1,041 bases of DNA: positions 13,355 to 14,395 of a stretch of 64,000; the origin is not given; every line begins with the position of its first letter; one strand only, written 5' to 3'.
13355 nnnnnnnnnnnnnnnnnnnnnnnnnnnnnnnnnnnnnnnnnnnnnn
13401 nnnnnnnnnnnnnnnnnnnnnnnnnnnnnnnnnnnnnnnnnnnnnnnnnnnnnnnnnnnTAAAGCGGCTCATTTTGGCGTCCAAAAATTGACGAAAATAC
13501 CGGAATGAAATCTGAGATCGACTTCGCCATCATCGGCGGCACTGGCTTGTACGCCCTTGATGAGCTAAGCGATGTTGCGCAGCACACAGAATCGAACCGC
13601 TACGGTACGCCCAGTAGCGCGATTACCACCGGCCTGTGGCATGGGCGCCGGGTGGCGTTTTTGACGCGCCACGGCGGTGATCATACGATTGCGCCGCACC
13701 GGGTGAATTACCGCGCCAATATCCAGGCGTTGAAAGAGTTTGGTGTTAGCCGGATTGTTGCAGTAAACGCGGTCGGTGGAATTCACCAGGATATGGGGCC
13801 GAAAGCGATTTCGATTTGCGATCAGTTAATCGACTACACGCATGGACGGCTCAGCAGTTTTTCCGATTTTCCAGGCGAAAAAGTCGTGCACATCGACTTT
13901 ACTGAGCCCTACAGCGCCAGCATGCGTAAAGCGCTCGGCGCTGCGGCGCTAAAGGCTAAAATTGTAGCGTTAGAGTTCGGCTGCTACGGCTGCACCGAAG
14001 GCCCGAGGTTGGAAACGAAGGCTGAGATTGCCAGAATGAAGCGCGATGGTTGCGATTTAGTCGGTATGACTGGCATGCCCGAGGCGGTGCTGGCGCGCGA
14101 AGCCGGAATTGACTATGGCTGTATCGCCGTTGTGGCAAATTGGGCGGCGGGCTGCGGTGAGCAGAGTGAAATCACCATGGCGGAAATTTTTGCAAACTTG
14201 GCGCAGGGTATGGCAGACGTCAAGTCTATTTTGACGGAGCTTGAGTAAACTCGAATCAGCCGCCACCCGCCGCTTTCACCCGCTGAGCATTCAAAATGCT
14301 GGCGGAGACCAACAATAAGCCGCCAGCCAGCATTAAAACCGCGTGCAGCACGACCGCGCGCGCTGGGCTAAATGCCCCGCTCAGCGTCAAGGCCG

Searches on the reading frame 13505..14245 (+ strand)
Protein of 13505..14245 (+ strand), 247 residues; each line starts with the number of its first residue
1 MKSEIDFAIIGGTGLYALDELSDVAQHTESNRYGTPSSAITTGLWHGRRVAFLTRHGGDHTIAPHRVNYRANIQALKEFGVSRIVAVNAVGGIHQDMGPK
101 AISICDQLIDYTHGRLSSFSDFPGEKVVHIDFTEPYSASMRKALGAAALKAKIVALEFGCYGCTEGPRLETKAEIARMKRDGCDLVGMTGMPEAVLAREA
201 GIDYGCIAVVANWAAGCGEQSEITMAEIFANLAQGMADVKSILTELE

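Call 80: search_protein_families(library=pfam, proteins=[window:13505-14245:+], max_evalue=0.00001)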
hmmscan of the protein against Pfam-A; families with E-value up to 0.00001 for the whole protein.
window:13505-14245:+ (247 aa): 1 family
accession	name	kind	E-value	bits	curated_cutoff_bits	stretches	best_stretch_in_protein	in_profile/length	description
PF01048.26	PNP_UDP_1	-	8.1e-43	146.9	25.1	1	7-244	2-229/233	Phosphorylase superfamily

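Call 95: list_cluster_members(proteins=[window:13505-14245:+, window:12206-13459:+, window:57168-58193:-, window:58277-58900:-, window:59090-60322:-, window:44305-45432:+, window:10090-10824:+, window:19877-20488:+])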
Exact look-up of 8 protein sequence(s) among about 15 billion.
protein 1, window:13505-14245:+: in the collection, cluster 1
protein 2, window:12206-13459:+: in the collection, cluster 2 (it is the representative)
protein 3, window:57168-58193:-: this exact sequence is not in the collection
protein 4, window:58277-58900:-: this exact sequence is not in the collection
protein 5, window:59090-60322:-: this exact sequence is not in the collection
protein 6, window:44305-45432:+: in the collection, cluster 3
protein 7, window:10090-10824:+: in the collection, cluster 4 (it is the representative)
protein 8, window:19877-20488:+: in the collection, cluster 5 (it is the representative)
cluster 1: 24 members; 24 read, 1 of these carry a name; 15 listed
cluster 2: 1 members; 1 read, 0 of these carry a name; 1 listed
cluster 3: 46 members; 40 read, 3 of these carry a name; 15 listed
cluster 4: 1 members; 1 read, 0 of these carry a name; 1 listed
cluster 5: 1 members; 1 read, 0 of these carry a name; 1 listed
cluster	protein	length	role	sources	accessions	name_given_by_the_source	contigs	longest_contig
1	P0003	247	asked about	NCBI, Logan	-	-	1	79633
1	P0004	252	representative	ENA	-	-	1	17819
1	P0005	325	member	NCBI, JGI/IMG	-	5'-methylthioinosine phosphorylase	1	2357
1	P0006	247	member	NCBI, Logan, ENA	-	-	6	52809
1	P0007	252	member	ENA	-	-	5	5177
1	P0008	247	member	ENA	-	-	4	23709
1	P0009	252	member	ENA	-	-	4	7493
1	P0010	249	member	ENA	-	-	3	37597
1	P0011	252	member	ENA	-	-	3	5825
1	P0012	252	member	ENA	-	-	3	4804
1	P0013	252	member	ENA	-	-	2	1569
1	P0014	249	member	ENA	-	-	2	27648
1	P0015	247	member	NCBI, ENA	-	-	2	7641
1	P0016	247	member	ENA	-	-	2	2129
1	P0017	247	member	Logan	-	-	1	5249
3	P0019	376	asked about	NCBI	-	-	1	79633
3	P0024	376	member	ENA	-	-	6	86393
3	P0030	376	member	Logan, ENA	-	-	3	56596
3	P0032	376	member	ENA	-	-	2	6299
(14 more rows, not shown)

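Call 97: find_encoding_contigs(protein=P0019, flank=10000, max_places=8)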
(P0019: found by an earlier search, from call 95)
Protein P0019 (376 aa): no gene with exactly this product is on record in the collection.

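Call 98: find_encoding_contigs(protein=P0024, flank=10000, max_places=8)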
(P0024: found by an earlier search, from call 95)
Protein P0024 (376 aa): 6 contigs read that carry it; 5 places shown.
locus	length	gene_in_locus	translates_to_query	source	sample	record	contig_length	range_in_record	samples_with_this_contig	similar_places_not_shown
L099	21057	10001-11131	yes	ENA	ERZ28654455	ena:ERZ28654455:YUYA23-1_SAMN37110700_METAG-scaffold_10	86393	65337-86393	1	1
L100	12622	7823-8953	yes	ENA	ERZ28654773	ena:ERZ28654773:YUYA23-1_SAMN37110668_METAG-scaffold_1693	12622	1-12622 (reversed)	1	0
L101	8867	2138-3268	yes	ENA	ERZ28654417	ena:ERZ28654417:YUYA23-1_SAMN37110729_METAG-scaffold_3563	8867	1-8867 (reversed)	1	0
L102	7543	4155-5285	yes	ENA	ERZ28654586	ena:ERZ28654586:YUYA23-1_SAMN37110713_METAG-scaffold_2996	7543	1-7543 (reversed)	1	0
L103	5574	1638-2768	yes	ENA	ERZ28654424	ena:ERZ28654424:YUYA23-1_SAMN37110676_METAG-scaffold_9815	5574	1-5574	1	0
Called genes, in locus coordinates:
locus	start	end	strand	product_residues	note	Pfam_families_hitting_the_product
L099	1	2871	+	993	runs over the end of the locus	PF10101:DUF2339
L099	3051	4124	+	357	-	PF13444:Acetyltransf_5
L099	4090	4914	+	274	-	PF00149:Metallophos, PF12850:Metallophos_2 (weak)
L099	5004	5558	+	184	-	PF07152:YaeQ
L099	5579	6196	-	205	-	PF00625:Guanylate_kin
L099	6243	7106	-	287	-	PF03755:YicC-like_N, PF08340:YicC-like_C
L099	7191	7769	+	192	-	PF13511:DUF4124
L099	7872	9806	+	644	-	PF20943:DUF4785_3rd (weak)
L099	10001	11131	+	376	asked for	PF00072:Response_reg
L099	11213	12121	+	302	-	PF00487:FA_desaturase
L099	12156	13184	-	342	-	PF01636:APH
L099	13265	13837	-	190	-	PF13441:Gly-zipper_YMGG, PF05433:Rick_17kDa_Anti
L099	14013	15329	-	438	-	PF01979:Amidohydro_1, PF12890:DHOase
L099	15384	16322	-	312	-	PF02729:OTCace_N, PF00185:OTCace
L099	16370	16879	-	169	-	PF00156:Pribosyltran, PF14681:UPRTase (weak)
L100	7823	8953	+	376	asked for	PF00072:Response_reg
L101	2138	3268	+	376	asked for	PF00072:Response_reg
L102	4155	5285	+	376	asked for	PF00072:Response_reg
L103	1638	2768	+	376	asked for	PF00072:Response_reg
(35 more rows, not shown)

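Call 103: find_encoding_contigs(protein=P0030, flank=10000, max_places=6)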
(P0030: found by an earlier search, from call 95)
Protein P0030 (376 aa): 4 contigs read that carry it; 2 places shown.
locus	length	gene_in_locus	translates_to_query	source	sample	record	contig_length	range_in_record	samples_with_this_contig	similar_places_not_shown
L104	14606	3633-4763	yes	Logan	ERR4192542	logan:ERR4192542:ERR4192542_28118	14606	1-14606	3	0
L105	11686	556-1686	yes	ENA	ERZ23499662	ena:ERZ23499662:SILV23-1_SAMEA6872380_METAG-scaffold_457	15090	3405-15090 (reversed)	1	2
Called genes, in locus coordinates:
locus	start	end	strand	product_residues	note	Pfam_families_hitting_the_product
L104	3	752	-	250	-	?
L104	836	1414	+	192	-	PF13511:DUF4124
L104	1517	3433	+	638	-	-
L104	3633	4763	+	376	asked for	PF00072:Response_reg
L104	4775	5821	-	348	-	PF01636:APH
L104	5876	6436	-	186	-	PF13441:Gly-zipper_YMGG, PF05433:Rick_17kDa_Anti, PF13488:Gly-zipper_Omp (weak)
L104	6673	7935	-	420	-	PF01979:Amidohydro_1, PF12890:DHOase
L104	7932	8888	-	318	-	PF02729:OTCace_N, PF00185:OTCace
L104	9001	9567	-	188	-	-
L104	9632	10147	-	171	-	PF00156:Pribosyltran, PF14681:UPRTase (weak)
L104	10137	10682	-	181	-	PF03652:RuvX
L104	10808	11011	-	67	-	-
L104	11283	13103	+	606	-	PF17900:Peptidase_M1_N, PF01433:Peptidase_M1, PF09127:Leuk-A4-hydro_C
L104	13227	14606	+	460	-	?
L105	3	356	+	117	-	?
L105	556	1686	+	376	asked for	PF00072:Response_reg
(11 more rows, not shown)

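Call 105: find_encoding_contigs(protein=P0032, flank=10000, max_places=6)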
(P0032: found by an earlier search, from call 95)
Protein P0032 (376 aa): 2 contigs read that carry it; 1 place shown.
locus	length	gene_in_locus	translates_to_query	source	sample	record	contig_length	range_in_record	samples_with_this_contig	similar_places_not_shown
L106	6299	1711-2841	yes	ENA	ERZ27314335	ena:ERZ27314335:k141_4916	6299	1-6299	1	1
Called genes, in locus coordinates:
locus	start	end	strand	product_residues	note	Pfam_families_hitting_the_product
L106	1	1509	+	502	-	?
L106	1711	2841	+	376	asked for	PF00072:Response_reg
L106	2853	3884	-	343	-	PF01636:APH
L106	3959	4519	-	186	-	PF13441:Gly-zipper_YMGG, PF05433:Rick_17kDa_Anti, PF13488:Gly-zipper_Omp (faint)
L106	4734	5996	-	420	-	PF01979:Amidohydro_1, PF12890:DHOase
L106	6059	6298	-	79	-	?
